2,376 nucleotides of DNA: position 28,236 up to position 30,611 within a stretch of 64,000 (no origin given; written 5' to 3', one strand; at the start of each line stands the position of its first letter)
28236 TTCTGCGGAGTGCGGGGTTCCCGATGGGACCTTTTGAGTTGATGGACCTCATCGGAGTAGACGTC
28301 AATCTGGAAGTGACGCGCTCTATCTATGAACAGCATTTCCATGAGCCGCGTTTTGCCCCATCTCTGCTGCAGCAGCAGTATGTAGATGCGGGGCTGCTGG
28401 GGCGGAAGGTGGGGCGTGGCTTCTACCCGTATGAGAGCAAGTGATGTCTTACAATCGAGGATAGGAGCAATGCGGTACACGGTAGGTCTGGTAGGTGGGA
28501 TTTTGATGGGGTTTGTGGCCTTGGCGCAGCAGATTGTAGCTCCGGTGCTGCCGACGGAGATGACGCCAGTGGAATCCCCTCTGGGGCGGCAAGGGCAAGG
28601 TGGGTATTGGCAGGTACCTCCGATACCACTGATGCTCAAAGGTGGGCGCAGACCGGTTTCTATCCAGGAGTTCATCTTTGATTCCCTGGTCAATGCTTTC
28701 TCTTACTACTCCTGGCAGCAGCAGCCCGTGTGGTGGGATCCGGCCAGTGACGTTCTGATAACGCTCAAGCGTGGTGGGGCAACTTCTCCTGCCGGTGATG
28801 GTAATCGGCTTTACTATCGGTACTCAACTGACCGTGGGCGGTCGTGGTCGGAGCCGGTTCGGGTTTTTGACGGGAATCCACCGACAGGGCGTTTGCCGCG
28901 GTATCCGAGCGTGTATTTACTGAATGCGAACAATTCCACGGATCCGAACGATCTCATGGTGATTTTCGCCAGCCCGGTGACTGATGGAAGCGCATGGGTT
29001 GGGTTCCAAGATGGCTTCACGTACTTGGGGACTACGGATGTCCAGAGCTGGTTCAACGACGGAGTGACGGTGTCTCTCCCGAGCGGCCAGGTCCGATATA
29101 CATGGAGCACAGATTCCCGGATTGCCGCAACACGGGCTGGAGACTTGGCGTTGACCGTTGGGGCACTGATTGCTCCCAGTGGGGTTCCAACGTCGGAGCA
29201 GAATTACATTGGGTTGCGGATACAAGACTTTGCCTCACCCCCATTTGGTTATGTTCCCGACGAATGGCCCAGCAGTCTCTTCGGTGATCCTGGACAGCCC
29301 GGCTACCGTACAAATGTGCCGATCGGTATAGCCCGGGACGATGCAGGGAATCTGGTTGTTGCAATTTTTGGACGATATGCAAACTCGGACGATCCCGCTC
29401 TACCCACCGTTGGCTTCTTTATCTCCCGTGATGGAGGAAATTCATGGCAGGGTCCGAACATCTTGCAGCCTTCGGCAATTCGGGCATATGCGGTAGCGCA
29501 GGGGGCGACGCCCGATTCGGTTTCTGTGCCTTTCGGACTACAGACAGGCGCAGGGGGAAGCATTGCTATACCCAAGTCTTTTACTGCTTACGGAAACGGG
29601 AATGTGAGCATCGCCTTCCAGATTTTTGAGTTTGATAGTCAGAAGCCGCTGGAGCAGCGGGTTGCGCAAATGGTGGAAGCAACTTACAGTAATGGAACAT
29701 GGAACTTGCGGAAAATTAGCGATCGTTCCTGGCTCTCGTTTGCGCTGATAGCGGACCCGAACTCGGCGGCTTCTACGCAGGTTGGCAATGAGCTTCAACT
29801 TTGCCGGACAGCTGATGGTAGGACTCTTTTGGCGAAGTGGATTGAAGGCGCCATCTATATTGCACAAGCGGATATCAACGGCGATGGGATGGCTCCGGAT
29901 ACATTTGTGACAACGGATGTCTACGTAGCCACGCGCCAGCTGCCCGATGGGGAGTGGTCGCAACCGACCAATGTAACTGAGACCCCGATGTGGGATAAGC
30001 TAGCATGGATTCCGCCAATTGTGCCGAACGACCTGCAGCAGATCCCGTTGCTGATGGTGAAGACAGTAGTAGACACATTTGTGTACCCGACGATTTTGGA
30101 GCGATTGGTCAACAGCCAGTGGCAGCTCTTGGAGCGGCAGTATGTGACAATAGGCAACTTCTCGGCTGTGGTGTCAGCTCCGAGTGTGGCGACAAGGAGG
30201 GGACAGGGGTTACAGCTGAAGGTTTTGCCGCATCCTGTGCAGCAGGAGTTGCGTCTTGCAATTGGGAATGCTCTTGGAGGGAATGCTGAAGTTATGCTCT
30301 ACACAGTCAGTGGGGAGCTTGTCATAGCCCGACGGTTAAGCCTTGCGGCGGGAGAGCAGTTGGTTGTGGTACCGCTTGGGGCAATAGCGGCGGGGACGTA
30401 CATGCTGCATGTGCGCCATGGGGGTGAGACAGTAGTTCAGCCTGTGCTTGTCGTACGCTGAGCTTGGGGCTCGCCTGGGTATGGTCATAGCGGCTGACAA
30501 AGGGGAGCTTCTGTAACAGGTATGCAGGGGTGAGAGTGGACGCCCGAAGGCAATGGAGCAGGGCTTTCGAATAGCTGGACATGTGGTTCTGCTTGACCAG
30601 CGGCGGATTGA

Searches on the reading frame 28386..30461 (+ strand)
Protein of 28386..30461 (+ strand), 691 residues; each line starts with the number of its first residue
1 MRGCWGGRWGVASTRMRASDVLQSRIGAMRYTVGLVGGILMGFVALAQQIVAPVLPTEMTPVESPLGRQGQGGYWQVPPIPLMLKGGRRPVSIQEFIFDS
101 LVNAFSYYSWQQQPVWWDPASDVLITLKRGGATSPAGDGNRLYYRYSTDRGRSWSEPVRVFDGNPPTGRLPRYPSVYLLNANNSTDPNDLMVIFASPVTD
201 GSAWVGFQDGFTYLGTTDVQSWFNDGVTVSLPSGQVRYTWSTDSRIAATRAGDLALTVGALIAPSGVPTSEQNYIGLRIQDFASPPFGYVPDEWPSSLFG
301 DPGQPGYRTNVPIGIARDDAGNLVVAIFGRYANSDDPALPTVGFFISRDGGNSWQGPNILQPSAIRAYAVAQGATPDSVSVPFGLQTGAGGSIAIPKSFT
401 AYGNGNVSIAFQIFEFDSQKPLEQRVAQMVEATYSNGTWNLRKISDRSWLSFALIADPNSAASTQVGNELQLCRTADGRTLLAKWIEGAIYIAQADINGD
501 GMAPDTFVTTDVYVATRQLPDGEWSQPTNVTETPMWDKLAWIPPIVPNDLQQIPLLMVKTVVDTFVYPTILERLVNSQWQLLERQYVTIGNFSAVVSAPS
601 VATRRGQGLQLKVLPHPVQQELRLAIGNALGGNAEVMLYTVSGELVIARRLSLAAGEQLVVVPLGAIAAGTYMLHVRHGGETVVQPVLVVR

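Call 18: search_protein_families(library=pfam, proteins=[window:28386-30461:+], max_evalue=0.01)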
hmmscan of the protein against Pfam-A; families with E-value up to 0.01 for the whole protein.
window:28386-30461:+ (691 aa): 3 families
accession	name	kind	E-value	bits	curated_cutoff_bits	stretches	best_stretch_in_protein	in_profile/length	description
PF13088.12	BNR_2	-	0.0066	16.3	31.4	0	113-159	164-203/277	BNR repeat-like domain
PF18962.6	Por_Secre_tail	-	0.0069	17.1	27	0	615-685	3-71/75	Secretion system C-terminal sorting domain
PF24316.1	Tli3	-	0.0086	16.8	27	0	103-155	45-97/129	T6SS Tli3 immunity protein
